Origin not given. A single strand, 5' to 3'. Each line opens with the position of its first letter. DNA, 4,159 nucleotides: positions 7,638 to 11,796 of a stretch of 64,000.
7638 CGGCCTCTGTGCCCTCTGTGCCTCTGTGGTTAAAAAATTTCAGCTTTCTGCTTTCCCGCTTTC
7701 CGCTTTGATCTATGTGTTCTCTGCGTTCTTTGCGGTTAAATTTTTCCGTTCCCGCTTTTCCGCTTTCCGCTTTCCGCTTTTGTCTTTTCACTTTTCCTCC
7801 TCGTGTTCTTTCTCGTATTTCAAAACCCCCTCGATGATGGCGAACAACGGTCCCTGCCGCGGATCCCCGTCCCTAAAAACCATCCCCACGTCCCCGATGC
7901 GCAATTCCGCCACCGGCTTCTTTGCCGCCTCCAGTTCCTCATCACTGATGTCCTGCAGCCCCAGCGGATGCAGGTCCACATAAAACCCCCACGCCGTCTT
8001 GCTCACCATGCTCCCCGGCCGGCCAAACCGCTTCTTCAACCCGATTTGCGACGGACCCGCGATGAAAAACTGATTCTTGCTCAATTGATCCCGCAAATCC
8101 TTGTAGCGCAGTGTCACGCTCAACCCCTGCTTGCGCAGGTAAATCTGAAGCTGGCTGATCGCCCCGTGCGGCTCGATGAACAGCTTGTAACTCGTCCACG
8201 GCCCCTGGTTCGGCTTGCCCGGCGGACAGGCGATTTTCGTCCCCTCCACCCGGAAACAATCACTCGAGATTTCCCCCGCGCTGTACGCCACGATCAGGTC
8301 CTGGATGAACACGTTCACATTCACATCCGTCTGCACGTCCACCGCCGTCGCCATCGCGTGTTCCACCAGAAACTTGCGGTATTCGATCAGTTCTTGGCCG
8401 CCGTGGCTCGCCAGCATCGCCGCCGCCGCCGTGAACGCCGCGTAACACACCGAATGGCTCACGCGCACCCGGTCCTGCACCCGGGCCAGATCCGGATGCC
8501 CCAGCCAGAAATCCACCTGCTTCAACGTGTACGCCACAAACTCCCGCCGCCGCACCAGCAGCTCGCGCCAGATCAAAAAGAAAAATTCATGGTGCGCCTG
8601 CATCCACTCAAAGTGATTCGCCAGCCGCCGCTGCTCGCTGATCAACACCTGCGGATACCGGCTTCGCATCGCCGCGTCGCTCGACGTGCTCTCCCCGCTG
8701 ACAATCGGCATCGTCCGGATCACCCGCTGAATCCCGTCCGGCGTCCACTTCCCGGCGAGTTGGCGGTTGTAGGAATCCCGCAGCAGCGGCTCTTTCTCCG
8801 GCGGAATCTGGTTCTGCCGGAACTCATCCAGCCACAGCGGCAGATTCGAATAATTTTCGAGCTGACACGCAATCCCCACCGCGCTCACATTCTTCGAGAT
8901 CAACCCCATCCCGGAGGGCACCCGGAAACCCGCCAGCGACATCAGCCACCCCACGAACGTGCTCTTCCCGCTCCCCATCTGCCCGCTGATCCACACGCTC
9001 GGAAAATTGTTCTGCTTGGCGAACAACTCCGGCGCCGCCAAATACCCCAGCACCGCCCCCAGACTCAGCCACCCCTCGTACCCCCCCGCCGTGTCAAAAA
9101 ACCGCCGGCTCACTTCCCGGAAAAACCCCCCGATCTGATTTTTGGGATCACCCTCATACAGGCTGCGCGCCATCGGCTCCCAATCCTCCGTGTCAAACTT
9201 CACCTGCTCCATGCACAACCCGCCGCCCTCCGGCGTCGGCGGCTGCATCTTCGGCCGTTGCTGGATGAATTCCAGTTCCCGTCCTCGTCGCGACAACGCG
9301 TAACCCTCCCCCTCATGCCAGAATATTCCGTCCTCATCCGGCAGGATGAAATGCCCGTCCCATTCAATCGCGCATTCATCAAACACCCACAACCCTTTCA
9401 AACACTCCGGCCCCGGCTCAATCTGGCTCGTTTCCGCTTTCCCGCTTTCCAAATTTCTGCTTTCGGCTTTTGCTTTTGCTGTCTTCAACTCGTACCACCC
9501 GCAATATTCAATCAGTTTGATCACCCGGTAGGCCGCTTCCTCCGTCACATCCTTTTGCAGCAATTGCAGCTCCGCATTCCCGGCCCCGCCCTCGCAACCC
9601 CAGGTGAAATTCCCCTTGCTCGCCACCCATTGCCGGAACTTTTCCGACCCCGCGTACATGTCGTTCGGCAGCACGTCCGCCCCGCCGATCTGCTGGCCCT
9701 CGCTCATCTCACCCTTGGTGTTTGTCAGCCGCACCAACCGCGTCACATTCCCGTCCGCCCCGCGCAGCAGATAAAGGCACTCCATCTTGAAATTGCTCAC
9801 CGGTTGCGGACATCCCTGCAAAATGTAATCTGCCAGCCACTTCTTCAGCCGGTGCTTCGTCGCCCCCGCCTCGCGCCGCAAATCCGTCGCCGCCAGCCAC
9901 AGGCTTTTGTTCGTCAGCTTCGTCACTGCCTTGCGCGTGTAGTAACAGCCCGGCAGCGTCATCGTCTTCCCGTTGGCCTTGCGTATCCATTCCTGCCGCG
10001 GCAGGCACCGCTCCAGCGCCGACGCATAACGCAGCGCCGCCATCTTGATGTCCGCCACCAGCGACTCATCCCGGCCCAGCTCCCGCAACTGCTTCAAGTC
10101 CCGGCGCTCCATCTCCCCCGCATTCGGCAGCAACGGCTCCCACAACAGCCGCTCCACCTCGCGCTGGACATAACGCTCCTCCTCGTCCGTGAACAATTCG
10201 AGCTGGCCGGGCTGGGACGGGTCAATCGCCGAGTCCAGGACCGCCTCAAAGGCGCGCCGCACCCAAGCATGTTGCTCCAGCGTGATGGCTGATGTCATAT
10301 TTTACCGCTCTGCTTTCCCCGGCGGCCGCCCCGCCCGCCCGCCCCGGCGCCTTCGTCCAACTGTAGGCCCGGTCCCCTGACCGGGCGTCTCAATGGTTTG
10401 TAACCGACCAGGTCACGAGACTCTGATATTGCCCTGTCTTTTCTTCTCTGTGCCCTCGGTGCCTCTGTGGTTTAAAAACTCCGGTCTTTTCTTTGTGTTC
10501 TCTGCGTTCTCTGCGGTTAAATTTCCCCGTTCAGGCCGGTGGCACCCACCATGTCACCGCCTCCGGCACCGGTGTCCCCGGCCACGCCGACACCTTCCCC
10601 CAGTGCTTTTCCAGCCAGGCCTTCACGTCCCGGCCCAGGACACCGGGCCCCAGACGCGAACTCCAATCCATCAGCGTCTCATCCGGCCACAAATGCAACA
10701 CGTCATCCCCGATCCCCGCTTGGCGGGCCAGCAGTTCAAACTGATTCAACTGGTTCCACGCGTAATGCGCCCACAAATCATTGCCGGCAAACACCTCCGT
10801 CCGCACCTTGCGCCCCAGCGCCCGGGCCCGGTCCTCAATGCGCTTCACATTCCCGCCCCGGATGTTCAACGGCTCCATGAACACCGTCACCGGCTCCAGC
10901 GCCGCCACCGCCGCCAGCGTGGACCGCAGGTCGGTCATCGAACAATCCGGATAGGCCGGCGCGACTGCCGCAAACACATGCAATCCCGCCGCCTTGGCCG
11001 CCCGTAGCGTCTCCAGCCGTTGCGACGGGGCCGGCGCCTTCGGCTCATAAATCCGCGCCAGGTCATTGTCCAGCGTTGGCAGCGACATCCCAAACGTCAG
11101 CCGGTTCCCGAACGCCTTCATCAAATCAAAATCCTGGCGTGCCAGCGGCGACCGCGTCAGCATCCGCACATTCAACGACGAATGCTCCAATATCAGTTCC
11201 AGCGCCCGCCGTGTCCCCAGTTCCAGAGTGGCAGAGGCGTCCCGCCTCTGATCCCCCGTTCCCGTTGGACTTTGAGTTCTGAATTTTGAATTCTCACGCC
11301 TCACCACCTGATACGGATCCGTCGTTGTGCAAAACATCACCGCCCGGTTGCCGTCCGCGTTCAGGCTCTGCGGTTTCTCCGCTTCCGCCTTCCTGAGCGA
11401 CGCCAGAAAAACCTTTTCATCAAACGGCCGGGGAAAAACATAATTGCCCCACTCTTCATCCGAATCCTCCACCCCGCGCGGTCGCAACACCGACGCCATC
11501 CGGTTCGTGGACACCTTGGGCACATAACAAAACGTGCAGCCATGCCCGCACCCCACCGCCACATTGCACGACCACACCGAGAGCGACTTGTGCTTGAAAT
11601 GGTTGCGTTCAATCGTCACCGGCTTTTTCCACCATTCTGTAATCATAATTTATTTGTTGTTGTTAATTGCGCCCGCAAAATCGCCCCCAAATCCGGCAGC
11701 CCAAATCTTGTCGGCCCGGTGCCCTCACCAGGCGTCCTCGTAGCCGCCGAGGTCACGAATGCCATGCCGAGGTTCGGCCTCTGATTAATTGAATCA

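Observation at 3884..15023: Oriented arrays of short modular repeats fill the intergenic gaps of the phage-like block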

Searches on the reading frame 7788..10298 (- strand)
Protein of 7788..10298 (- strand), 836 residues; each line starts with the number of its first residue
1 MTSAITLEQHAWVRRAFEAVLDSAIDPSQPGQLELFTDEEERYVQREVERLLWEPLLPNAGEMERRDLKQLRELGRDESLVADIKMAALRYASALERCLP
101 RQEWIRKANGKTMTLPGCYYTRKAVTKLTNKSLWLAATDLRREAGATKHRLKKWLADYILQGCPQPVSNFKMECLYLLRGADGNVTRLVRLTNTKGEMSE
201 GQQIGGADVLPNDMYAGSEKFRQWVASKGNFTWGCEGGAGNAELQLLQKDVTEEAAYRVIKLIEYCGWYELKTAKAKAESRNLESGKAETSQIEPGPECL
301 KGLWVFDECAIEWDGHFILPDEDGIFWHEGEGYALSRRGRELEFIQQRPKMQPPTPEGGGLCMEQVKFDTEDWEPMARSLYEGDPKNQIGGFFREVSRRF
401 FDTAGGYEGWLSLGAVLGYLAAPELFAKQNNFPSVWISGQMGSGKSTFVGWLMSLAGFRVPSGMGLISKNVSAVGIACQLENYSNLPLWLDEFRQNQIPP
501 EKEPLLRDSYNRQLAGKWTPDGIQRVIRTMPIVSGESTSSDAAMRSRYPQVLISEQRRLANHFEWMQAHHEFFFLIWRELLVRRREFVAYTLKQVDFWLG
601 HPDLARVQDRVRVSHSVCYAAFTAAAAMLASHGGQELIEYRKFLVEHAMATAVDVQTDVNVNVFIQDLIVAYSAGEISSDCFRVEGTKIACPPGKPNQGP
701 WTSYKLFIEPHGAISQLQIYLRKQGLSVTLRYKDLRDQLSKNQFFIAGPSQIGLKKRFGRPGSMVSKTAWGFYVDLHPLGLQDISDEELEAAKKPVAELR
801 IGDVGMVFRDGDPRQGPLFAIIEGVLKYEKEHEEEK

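Call 9: search_protein_families(library=pfam, proteins=[window:7788-10298:-], max_evalue=0.01)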
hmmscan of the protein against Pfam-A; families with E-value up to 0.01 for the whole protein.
window:7788-10298:- (836 aa): 0 families

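Call 11: search_protein_families(library=phrogs, proteins=[window:7788-10298:-], max_evalue=0.01)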
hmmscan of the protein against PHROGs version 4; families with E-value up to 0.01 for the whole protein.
window:7788-10298:- (836 aa): 1 family
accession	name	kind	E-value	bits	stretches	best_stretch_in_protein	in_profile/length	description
phrog_1139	-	DNA, RNA and nucleotide metabolism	3.8e-08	32.8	1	404-591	516-704/895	DNA primase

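Call 12: search_protein_families(library=ncbifam, proteins=[window:7788-10298:-], max_evalue=0.01)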
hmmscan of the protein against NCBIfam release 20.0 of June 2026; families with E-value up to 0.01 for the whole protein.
window:7788-10298:- (836 aa): 0 families

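Call 26: find_related_loci(query=window:7788-10298:-, collection=viral_contigs, flank=10000)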
Query window:7788-10298:- (836 aa) in viral_contigs; peptide patterns used: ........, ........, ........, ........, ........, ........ (x = any residue, [..] = any of these).
6 stretches matched a pattern, but none encodes a relative of the query by tblastn (E <= 1e-3).

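Call 28: find_homologous_proteins(query=window:7788-10298:-)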
Query window:7788-10298:- (836 aa): 59 proteins with E <= 0.001 among 8000 candidates.
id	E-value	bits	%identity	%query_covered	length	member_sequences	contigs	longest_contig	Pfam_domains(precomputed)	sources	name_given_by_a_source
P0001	0.0e+0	1327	71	100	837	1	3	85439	-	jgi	-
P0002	0.0e+0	1260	66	100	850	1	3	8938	-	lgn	-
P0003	0.0e+0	1215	63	99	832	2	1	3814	-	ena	-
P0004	0.0e+0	1152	62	99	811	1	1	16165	-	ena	-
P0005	0.0e+0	1135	60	99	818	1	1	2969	-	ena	-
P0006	0.0e+0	1129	60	99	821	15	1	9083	-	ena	-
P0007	0.0e+0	1124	61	97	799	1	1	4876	-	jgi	jgi:hypothetical protein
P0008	0.0e+0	1093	60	98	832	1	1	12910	-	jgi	jgi:hypothetical protein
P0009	0.0e+0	1084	59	100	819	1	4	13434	-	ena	-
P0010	0.0e+0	1071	58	99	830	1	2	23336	-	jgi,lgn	jgi:hypothetical protein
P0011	0.0e+0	1060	59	98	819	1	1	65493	-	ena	-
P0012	0.0e+0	1060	58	98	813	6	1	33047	-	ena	-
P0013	0.0e+0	1058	59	98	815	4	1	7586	-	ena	-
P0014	0.0e+0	1058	57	100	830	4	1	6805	-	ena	-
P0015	0.0e+0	1057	59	98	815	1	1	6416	-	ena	-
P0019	0.0e+0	1034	58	97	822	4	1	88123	-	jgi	jgi:hypothetical protein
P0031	2.4e-249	848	50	99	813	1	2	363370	-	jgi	jgi:hypothetical protein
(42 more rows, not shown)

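Call 29: find_encoding_contigs(protein=P0001, flank=10000, max_places=2)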
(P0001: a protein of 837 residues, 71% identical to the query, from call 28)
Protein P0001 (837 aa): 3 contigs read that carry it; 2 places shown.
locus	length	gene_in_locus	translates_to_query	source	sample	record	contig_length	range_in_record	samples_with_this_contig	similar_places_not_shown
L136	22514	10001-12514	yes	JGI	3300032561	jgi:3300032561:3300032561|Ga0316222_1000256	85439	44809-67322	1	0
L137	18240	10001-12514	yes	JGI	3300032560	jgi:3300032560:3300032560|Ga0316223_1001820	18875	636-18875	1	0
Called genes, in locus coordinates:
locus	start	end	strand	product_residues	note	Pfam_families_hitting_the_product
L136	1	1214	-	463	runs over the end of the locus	-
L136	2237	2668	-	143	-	-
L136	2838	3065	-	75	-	-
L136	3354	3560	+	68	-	-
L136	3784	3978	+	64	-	-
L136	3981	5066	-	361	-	PF00589:Phage_integrase (weak)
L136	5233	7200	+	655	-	PF09397:FtsK_gamma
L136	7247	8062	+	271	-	PF00303:Thymidylat_synt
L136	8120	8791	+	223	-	-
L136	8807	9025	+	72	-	-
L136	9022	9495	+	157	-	-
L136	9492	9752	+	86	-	-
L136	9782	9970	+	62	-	-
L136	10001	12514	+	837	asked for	-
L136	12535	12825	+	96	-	-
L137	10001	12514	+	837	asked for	-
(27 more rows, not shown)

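Call 30: find_encoding_contigs(protein=P0019, flank=10000, max_places=2)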
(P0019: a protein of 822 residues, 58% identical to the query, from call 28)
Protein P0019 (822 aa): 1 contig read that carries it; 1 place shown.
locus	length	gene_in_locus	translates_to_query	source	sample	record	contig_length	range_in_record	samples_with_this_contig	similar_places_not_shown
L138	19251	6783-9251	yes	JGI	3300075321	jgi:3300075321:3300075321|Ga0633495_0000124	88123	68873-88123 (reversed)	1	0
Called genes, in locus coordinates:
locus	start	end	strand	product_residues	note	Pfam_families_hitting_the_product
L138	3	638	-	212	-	?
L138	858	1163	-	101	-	-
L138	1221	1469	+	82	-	-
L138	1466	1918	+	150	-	-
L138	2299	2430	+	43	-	-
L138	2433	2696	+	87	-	-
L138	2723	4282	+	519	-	-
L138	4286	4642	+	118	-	-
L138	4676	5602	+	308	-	PF13392:HNH_3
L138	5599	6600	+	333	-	PF04055:Radical_SAM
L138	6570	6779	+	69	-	-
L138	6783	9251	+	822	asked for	-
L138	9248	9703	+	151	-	-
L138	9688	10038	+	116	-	-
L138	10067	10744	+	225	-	-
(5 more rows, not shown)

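Call 31: find_encoding_contigs(protein=P0031, flank=10000, max_places=2)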
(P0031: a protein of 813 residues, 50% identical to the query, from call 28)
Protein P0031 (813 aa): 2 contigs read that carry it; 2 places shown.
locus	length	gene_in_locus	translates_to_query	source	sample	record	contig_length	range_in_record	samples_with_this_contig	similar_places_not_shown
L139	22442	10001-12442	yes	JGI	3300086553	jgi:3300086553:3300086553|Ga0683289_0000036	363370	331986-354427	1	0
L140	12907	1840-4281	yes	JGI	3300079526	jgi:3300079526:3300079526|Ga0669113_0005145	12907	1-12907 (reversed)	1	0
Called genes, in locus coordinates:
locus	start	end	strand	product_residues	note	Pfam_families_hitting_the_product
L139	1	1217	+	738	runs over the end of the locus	-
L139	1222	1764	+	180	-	-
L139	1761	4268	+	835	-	PF00012:HSP70, PF06723:MreB_Mbl, PF00012:HSP70 (weak)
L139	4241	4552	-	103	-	-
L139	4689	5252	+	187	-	PF02861:Clp_N (faint)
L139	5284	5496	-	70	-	-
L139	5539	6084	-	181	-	PF02586:SRAP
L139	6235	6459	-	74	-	-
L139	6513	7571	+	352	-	PF00589:Phage_integrase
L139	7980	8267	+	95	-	-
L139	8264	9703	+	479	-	-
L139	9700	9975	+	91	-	-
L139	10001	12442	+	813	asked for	-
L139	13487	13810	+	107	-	-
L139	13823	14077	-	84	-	-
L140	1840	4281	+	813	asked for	-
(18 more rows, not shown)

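Call 62: search_solved_structures(query=window:7788-10298:-, max_evalue=0.01)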
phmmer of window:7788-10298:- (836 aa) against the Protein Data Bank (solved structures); distinct sequences matched with E-value up to 0.01: 0.

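Call 66: find_encoding_contigs(protein=P0002, flank=10000, max_places=1)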
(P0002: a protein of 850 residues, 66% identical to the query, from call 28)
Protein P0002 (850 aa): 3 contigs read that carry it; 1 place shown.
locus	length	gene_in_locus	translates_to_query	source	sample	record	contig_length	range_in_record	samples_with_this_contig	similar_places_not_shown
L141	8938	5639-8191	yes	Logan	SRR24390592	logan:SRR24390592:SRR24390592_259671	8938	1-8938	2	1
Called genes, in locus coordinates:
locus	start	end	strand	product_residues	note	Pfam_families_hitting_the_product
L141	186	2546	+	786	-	PF09397:FtsK_gamma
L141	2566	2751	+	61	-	-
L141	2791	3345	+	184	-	-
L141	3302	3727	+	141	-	-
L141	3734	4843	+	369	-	PF04055:Radical_SAM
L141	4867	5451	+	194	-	-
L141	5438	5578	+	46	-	-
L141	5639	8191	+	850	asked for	-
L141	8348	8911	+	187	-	-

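Call 67: find_encoding_contigs(protein=P0004, flank=10000, max_places=1)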
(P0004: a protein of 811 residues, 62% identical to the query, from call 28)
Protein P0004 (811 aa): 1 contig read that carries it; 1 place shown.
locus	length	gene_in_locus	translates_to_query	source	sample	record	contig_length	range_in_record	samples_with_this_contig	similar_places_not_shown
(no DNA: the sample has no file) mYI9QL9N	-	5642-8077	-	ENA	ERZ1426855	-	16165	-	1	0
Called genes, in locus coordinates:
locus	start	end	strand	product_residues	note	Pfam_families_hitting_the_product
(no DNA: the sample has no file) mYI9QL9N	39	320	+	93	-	-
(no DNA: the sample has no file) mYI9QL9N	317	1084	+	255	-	-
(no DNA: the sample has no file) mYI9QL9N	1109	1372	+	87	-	-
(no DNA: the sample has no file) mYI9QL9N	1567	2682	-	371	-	PF00589:Phage_integrase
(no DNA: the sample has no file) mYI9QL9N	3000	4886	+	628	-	PF09397:FtsK_gamma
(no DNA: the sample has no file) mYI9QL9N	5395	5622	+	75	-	-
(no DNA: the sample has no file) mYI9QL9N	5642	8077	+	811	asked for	-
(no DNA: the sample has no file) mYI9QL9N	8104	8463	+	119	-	-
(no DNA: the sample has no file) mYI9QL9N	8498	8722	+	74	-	-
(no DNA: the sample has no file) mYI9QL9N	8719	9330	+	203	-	PF26211:Phage_phiTE_072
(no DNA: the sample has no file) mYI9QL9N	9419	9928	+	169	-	PF04545:Sigma70_r4 (weak)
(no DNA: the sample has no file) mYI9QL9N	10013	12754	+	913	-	-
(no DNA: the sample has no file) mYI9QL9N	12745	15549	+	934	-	-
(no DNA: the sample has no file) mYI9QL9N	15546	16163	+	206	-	?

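Call 68: find_encoding_contigs(protein=P0006, flank=10000, max_places=1)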
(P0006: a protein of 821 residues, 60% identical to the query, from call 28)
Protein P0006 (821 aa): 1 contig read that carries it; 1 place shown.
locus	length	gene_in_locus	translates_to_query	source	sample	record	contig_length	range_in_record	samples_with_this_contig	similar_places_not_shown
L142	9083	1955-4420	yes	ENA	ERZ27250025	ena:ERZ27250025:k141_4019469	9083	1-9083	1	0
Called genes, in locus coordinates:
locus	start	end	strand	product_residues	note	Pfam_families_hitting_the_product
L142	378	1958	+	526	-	-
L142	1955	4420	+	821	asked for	-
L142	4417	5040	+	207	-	-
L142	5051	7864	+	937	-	-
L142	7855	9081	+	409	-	?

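Call 80: search_protein_families(library=padloc, proteins=[window:7788-10298:-], max_evalue=0.01)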
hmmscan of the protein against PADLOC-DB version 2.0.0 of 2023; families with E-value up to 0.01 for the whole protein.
window:7788-10298:- (836 aa): 1 family
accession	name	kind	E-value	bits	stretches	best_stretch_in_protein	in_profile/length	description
PDLC02486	BrxC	-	0.0024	13.7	1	430-468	77-116/1207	BrxC-PglY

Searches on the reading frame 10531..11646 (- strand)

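Call 9: search_protein_families(library=pfam, proteins=[window:10531-11646:-], max_evalue=0.01)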
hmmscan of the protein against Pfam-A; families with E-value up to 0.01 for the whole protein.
window:10531-11646:- (371 aa): 1 family
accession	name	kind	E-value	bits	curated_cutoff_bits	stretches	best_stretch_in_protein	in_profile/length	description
PF04055.27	Radical_SAM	-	1.6e-09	38.6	29.5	1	150-226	67-145/166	Radical SAM superfamily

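Call 11: search_protein_families(library=phrogs, proteins=[window:10531-11646:-], max_evalue=0.01)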
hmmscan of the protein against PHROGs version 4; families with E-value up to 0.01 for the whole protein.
window:10531-11646:- (371 aa): 1 family
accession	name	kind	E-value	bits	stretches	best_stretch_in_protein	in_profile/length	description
phrog_13321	-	unknown function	9.2e-27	95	2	145-272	119-247/307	-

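Call 12: search_protein_families(library=ncbifam, proteins=[window:10531-11646:-], max_evalue=0.01)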
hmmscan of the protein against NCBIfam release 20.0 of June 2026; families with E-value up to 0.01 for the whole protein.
window:10531-11646:- (371 aa): 4 families
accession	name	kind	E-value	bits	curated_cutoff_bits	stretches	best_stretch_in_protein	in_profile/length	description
NF033668.1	rSAM_PA0069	hypoth_equivalog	8.5e-16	57.9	360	1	145-248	138-242/348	PA0069 family radical SAM protein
TIGR04470.1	rSAM_mob_pairB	equivalog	4.5e-14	52.5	410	1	145-272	92-213/285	radical SAM mobile pair protein B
NF038136.1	rSAM_Rv_intein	exception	1.1e-12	47.6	700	1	156-265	409-522/574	intein-containing Rv2578c family radical SAM protein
NF038135.1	rSAM_Rv2578c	equivalog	2.7e-12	46.4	430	1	153-266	149-266/317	Rv2578c family radical SAM protein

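Call 80: search_protein_families(library=padloc, proteins=[window:10531-11646:-], max_evalue=0.01)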
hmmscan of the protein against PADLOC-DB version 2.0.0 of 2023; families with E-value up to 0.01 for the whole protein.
window:10531-11646:- (371 aa): 0 families
